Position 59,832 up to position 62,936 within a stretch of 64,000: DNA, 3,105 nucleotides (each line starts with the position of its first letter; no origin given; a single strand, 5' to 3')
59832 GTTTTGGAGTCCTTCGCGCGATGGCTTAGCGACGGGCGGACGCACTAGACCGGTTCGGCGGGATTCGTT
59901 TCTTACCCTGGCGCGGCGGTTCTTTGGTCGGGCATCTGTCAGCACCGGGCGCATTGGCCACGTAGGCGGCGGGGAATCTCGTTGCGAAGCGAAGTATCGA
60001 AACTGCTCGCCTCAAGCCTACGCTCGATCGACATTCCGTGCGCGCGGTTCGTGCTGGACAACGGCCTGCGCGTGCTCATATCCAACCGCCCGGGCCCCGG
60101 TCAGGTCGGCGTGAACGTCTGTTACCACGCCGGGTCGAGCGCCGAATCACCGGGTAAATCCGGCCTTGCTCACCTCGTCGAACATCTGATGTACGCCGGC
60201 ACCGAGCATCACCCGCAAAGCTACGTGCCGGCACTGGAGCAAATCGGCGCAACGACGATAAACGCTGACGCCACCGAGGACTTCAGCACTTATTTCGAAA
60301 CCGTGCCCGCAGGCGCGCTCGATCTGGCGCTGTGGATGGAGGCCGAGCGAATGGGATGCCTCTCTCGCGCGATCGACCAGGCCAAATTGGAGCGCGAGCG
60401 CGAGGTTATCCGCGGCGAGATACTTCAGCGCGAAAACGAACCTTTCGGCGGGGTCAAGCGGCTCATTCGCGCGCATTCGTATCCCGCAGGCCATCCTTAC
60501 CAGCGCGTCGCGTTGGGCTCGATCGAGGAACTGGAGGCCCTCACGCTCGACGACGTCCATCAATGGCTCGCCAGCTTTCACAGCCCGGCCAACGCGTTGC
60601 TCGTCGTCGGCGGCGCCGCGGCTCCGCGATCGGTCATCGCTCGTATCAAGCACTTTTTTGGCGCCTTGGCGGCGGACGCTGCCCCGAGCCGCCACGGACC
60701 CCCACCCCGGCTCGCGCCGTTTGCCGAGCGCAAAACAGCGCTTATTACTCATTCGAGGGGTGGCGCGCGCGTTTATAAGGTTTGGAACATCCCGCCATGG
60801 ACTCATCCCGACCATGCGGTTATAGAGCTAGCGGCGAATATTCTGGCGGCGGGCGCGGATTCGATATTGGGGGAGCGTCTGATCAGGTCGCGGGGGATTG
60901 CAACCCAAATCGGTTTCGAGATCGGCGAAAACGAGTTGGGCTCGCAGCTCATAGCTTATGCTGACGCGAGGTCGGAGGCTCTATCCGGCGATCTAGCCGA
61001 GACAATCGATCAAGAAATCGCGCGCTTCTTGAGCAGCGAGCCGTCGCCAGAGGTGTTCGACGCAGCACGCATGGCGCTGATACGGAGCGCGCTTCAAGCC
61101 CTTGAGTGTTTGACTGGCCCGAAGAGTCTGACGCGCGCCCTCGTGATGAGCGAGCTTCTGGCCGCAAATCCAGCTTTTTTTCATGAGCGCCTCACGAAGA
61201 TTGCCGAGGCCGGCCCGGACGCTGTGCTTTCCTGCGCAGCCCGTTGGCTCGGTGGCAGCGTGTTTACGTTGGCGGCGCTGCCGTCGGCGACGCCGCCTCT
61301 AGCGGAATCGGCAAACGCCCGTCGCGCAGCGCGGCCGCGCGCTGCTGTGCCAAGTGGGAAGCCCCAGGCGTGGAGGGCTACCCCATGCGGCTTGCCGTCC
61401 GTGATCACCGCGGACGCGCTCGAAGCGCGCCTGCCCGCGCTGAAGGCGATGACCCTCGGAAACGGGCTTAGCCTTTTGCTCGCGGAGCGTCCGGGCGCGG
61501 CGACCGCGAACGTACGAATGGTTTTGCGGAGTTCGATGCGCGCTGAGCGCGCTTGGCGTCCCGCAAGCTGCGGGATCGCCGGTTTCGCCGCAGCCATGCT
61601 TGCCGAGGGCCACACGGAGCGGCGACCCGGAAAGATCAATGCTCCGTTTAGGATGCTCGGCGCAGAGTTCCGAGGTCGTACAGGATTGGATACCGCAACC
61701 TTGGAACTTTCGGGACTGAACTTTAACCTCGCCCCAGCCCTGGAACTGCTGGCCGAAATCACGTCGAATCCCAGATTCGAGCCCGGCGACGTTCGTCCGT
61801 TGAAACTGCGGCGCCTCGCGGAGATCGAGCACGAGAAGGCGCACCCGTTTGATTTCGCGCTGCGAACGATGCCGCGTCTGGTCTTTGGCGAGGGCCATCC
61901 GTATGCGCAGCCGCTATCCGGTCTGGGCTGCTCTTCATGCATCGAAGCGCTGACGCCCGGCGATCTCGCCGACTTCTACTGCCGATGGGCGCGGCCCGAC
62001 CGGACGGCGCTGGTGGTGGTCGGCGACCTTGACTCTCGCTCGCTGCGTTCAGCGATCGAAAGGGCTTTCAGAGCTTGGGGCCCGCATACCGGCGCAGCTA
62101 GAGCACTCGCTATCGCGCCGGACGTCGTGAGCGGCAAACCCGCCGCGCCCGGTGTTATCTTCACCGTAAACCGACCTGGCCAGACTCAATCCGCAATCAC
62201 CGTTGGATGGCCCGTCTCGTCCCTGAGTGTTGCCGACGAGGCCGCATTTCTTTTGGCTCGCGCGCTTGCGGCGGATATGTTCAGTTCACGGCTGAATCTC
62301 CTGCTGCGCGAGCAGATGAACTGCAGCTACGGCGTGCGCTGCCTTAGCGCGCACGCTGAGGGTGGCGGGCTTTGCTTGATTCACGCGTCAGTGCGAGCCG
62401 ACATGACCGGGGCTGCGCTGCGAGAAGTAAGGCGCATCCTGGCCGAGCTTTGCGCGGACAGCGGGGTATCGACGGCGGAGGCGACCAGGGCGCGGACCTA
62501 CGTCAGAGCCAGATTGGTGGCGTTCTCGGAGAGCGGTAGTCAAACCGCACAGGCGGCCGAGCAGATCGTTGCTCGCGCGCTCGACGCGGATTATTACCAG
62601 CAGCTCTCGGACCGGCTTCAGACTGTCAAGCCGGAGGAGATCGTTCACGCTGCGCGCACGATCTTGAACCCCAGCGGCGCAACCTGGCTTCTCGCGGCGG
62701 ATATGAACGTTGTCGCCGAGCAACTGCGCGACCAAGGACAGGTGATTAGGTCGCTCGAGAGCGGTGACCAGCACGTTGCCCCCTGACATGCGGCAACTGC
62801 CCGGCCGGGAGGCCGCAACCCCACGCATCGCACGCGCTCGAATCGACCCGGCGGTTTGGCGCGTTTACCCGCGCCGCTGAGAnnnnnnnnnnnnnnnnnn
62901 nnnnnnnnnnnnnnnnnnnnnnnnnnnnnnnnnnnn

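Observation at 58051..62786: ABC-2 exporter pair and a fused M16 peptidase attached to the 3' end of pqqABCDE: candidate PQQ maturation protease plus candidate PQQ/peptide exporter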

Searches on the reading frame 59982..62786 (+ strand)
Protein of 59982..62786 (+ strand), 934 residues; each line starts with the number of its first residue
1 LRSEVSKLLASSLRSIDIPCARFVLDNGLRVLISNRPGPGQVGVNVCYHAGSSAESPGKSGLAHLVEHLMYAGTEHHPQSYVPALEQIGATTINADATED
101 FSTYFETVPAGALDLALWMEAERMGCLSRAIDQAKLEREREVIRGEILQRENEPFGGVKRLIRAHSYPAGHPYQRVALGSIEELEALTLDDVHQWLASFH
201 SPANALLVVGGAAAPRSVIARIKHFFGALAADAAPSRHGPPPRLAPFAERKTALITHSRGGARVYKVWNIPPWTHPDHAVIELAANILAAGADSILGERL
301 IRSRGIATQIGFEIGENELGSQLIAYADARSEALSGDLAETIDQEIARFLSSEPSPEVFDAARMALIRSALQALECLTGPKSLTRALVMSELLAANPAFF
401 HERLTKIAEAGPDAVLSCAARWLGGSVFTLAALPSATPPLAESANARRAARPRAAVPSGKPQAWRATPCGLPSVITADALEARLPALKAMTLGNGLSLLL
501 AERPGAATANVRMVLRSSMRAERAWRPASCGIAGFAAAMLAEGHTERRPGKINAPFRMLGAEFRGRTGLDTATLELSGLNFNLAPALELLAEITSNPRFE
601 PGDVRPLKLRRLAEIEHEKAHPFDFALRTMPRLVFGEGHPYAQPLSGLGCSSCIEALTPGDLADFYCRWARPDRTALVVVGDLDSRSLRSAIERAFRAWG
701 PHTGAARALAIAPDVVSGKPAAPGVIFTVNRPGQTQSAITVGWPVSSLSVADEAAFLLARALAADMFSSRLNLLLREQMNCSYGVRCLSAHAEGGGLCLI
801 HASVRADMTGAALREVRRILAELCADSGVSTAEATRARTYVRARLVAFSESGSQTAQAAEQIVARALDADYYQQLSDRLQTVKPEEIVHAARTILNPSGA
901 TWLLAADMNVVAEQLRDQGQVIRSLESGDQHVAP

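Call 3: search_protein_families(library=pfam, proteins=[window:59982-62786:+])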
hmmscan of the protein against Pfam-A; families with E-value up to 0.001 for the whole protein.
window:59982-62786:+ (934 aa): 2 families
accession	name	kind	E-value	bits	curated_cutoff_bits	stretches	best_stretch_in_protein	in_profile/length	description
PF05193.26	Peptidase_M16_C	-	8e-39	133.8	23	2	657-839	2-179/181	Peptidase M16 inactive domain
PF00675.25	Peptidase_M16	-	2.3e-21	76.7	22.3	2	30-154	1-123/149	Insulinase (Peptidase family M16)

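Call 4: search_protein_families(library=ncbifam, proteins=[window:59982-62786:+])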
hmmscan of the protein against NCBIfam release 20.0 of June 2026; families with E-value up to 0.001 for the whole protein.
window:59982-62786:+ (934 aa): 4 families
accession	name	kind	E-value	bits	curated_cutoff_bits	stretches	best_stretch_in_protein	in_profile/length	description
TIGR02110.1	PQQ_syn_pqqF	equivalog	1.5e-12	47.1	320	1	22-250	2-230/697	pyrroloquinoline quinone biosynthesis protein PqqF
NF047422.1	YfmF_fam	equivalog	1.8e-07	30.4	285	1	643-894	160-401/412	EF-P 5-aminopentanol modification-associated protein YfmF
NF011681.0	PRK15101.1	equivalog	7.9e-06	24.1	765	1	25-201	49-223/961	pitrilysin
NF047421.1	YfmH_fam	equivalog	1.2e-05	24.7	250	0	134-223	127-215/425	EF-P 5-aminopentanol modification-associated protein YfmH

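Call 10: find_homologous_proteins(query=window:59982-62786:+, max_evalue=1e-10)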
Query window:59982-62786:+ (934 aa): 189 proteins with E <= 1e-10 among 8000 candidates; the best 120 are listed.
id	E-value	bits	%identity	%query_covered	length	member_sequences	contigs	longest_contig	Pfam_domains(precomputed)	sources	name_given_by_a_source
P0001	0.0e+0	2064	100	100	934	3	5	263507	PF00675.26,PF05193.27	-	-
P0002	0.0e+0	1120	60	100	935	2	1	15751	PF00675.26,PF05193.27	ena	-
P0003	0.0e+0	1059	56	99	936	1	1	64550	PF00675.26,PF05193.27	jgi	jgi:zinc protease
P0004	1.5e-298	1011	54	100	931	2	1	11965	PF00675.26,PF05193.27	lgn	-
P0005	3.5e-155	537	33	97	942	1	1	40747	PF00675.26,PF05193.27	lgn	-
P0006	1.5e-152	528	34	97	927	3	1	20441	PF00675.26,PF05193.27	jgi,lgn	-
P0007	9.4e-144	499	31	97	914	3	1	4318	PF00675.26,PF05193.27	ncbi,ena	-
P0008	4.7e-143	497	33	97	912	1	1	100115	PF00675.26,PF05193.27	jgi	-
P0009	2.6e-140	488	33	96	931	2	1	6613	PF00675.26,PF05193.27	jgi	-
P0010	1.1e-137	479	33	96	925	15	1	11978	PF00675.26,PF05193.27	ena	-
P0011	5.2e-137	477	32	97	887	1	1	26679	PF00675.26,PF05193.27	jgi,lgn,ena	-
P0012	1.4e-134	469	32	97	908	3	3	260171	PF00675.26,PF05193.27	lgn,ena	-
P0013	5.4e-134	467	31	97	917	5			PF00675.26,PF05193.27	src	-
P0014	8.8e-134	466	32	97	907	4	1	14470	PF00675.26,PF05193.27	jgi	-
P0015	2.1e-133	465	32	98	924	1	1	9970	PF00675.26,PF05193.27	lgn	-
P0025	6.6e-131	456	32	97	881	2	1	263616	PF00675.26,PF05193.27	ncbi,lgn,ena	-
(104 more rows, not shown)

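Call 11: find_encoding_contigs(protein=P0002, flank=10000, max_places=3)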
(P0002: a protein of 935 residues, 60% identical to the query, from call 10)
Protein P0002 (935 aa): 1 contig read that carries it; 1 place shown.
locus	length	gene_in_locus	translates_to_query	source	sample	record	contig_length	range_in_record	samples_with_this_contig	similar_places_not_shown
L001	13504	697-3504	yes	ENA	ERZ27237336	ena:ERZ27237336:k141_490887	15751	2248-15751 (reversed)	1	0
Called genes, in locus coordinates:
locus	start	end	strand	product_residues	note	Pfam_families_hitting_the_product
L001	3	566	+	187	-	?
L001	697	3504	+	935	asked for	PF00675:Peptidase_M16, PF05193:Peptidase_M16_C, PF00675:Peptidase_M16 (weak), PF05193:Peptidase_M16_C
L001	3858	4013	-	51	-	-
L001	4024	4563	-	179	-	-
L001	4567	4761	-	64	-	PF00581:Rhodanese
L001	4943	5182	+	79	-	-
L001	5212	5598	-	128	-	PF11969:DcpS_C, PF01230:HIT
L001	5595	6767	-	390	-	PF00037:Fer4 (faint), PF13183:Fer4_8, PF13187:Fer4_9, PF13237:Fer4_10 (faint), PF13534:Fer4_17, PF27541:CitB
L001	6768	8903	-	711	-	PF00890:FAD_binding_2, PF01266:DAO (weak), PF07992:Pyr_redox_2, PF12831:FAD_oxidored, PF13450:NAD_binding_8, PF12838:Fer4_7, PF13187:Fer4_9, PF02662:FlpD, +7 more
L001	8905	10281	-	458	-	PF00890:FAD_binding_2 (weak), PF07992:Pyr_redox_2 (faint), PF12831:FAD_oxidored, PF13450:NAD_binding_8, PF12838:Fer4_7 (faint), PF13187:Fer4_9 (faint), PF14697:Fer4_21 (faint)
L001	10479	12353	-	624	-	PF00890:FAD_binding_2, PF02910:Succ_DH_flav_C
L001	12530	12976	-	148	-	PF00037:Fer4 (faint), PF12838:Fer4_7 (weak), PF13187:Fer4_9 (weak), PF12139:APS-reductase_C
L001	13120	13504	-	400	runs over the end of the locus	PF14306:PUA_2, PF01747:ATP-sulfurylase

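Call 12: find_encoding_contigs(protein=P0003, flank=10000, max_places=3)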
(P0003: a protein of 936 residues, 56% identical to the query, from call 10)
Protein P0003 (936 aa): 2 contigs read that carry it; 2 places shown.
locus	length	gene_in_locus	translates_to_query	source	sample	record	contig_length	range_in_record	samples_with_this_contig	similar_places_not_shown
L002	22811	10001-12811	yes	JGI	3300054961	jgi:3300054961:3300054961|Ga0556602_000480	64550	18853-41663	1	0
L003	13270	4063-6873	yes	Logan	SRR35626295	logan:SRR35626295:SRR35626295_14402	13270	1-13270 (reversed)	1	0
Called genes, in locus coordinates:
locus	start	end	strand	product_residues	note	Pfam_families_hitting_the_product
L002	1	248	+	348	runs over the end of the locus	PF08240:ADH_N, PF00107:ADH_zinc_N, PF13602:ADH_zinc_N_2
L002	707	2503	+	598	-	PF01011:PQQ, PF13360:PQQ_2, PF13570:Beta-prop_ACSF4 (faint), PF01011:PQQ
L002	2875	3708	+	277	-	PF00497:SBP_bac_3 (weak)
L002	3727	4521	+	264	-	PF00034:Cytochrom_C, PF13442:Cytochrome_CBB3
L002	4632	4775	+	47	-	PF08042:PqqA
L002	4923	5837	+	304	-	PF12706:Lactamase_B_2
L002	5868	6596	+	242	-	PF03070:TENA_THI-4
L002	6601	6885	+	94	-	PF05402:PqqD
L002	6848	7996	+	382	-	PF04055:Radical_SAM, PF13186:SPASM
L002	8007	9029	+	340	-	PF00005:ABC_tran, PF13304:AAA_21 (weak)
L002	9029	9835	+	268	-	PF01061:ABC2_membrane, PF12698:ABC2_membrane_3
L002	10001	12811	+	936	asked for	PF00675:Peptidase_M16, PF05193:Peptidase_M16_C, PF00675:Peptidase_M16, PF05193:Peptidase_M16_C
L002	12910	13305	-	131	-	PF11969:DcpS_C, PF01230:HIT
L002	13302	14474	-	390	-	PF00037:Fer4 (faint), PF13183:Fer4_8, PF13187:Fer4_9, PF13534:Fer4_17, PF27541:CitB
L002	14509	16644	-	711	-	PF00890:FAD_binding_2 (weak), PF07992:Pyr_redox_2 (weak), PF12831:FAD_oxidored, PF13450:NAD_binding_8 (weak), PF00037:Fer4 (weak), PF12838:Fer4_7, PF13187:Fer4_9, PF02662:FlpD, +8 more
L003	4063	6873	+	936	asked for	PF00675:Peptidase_M16, PF05193:Peptidase_M16_C, PF00675:Peptidase_M16, PF05193:Peptidase_M16_C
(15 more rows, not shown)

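Call 13: find_encoding_contigs(protein=P0004, flank=10000, max_places=3)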
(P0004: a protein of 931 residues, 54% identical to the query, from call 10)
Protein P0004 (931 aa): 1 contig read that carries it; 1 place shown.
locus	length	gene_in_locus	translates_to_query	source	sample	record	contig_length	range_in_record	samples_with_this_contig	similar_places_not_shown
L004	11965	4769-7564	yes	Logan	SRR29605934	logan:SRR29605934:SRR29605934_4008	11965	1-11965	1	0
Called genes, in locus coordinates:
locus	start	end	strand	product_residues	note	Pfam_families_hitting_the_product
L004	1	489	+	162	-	?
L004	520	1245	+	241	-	PF03070:TENA_THI-4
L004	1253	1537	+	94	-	PF05402:PqqD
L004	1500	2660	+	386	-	PF04055:Radical_SAM, PF13186:SPASM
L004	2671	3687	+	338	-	PF00005:ABC_tran, PF13304:AAA_21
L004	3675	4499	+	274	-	PF01061:ABC2_membrane, PF12698:ABC2_membrane_3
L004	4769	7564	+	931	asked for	PF00675:Peptidase_M16, PF05193:Peptidase_M16_C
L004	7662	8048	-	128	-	PF11969:DcpS_C, PF01230:HIT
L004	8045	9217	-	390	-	PF00037:Fer4 (faint), PF13183:Fer4_8, PF13187:Fer4_9, PF13237:Fer4_10 (faint), PF13534:Fer4_17, PF27541:CitB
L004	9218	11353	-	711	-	PF00890:FAD_binding_2 (weak), PF07992:Pyr_redox_2, PF12831:FAD_oxidored, PF13450:NAD_binding_8 (weak), PF00037:Fer4 (weak), PF12838:Fer4_7, PF13187:Fer4_9, PF02662:FlpD, +6 more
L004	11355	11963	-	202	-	?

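Call 39: search_solved_structures(query=window:59982-62786:+, max_evalue=0.00001)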
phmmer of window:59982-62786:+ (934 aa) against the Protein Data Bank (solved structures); distinct sequences matched with E-value up to 0.00001: 59.
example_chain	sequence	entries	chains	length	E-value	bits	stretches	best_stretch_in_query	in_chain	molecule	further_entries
4nnz_A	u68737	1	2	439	1.1e-34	123.1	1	19-273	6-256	Probable zinc protease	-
3amj_C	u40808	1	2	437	6.4e-26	94.1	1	24-305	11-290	zinc peptidase active subunit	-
3ami_A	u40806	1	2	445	6.7e-26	94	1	24-305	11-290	zinc peptidase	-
5euf_A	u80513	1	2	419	3.9e-23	84.9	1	24-310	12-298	Protease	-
8bep_B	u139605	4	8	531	1.1e-17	66.9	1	8-301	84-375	Probable mitochondrial-processing peptidase subunit beta, mitochondrial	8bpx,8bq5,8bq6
3gwb_A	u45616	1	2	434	1.7e-16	62.9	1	529-838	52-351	Peptidase M16 inactive domain family protein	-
8q1b_A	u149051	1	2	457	3e-16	62.1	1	23-297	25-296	Probable mitochondrial-processing peptidase subunit beta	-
1qcr_A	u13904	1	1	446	5.4e-16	61.3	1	23-288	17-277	UBIQUINOL CYTOCHROME C OXIDOREDUCTASE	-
1be3_A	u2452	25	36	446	5.4e-16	61.3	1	23-288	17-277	CYTOCHROME BC1 COMPLEX | UBIQUINOL-CYTOCHROME C REDUCTASE COMPLEX CORE PROTEIN I | Ubiquinol-cytochrome C reductase complex core protein I, mitochondrial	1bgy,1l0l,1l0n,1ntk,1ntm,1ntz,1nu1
5nmi_A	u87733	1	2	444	5.5e-16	61.2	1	23-288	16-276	Cytochrome b-c1 complex subunit 1, mitochondrial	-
6xvf_A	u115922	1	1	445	5.6e-16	61.2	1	23-288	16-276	Cytochrome b-c1 complex subunit 1, mitochondrial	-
1sqb_A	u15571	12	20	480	5.7e-16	61.2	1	23-288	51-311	Ubiquinol-cytochrome C reductase complex core protein I, mitochondrial | Ubiquinol-cytochrome-c reductase complex core protein I, mitochondrial precursor | CYTO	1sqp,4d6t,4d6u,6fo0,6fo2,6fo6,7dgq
4d6u_N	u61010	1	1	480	5.7e-16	61.2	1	23-288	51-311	CYTOCHROME B-C1 COMPLEX SUBUNIT 1, MITOCHONDRIAL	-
6zft_A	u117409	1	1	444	6.8e-16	60.9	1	24-288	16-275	Cytochrome b-c1 complex subunit 1, mitochondrial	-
6zfs_A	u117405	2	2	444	7e-16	60.9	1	23-288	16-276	Cytochrome b-c1 complex subunit 1, mitochondrial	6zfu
9ldy_A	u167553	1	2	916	6.3e-09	37.9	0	24-176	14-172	Peptidase, M16 family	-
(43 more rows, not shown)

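Call 57: find_encoding_contigs(protein=P0025, flank=10000, max_places=1)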
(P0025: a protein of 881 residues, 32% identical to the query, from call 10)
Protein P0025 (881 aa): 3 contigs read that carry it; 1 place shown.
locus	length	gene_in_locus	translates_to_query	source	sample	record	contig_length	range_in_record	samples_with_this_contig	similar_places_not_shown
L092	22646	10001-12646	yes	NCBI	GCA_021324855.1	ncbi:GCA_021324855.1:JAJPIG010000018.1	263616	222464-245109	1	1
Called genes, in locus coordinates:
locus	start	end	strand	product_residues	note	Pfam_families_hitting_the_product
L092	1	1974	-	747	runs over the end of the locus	PF04879:Molybdop_Fe4S4, PF00384:Molybdopterin, PF01568:Molydop_binding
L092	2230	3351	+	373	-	PF13624:SurA_N_3 (weak), PF13098:Thioredoxin_2 (weak), PF13462:Thioredoxin_4, PF01323:DSBA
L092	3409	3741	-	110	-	PF04342:DMT_6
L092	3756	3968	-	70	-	-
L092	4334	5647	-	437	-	PF00860:Xan_ur_permease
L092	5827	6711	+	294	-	PF00480:ROK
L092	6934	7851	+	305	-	PF12706:Lactamase_B_2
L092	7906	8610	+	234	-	PF03070:TENA_THI-4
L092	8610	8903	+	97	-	PF05402:PqqD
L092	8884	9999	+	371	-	PF04055:Radical_SAM, PF13186:SPASM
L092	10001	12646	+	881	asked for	PF00675:Peptidase_M16, PF05193:Peptidase_M16_C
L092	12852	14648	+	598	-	PF01011:PQQ, PF13360:PQQ_2, PF13570:Beta-prop_ACSF4 (weak), PF01011:PQQ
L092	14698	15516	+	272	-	PF00497:SBP_bac_3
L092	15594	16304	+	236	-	PF00034:Cytochrom_C, PF13442:Cytochrome_CBB3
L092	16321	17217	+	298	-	PF03446:NAD_binding_2, PF03807:F420_oxidored (weak), PF07991:KARI_N (weak), PF09130:DUF1932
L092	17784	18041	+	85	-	PF12441:CopG_antitoxin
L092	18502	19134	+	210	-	PF05494:MlaC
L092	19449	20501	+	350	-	PF00296:Bac_luciferase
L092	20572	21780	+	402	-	PF02771:Acyl-CoA_dh_N, PF08028:Acyl-CoA_dh_2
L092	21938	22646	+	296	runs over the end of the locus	-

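Call 59: find_related_loci(query=A3, collection=metagenome_contigs, flank=10000)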
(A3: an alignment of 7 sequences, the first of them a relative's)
Query A3 (934 aa) in metagenome_contigs; peptide patterns used: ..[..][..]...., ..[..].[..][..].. (x = any residue, [..] = any of these).
600 stretches matched a pattern (row limit reached: there are more); 597 encode a relative of the query (tblastn E <= 1e-3); the best 80 are kept; 80 distinct loci.
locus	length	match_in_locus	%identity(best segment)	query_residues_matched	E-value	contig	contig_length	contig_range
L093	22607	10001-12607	32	9-907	2e-148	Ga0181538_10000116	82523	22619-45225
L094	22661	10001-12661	31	9-919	4e-147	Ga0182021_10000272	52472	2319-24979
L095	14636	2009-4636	31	8-917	2e-146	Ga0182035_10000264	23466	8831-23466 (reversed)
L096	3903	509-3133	33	10-919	1e-151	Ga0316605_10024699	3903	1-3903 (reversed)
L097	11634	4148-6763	31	14-919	3e-145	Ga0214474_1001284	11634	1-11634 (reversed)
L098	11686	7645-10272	31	10-919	4e-145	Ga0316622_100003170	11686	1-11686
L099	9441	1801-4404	32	18-919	1e-143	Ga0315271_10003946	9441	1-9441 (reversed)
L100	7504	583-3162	30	14-907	1e-142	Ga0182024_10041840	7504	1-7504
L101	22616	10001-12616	30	14-919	8e-142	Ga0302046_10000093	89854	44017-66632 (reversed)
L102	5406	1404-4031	31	15-919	9e-143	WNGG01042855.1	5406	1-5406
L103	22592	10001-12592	31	10-907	9e-141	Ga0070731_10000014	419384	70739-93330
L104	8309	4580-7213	30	8-919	2e-140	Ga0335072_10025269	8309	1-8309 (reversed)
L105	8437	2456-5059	32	16-917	2e-140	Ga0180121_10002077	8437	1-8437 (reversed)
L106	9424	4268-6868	32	17-916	4e-140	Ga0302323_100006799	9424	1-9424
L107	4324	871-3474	30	16-917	2e-142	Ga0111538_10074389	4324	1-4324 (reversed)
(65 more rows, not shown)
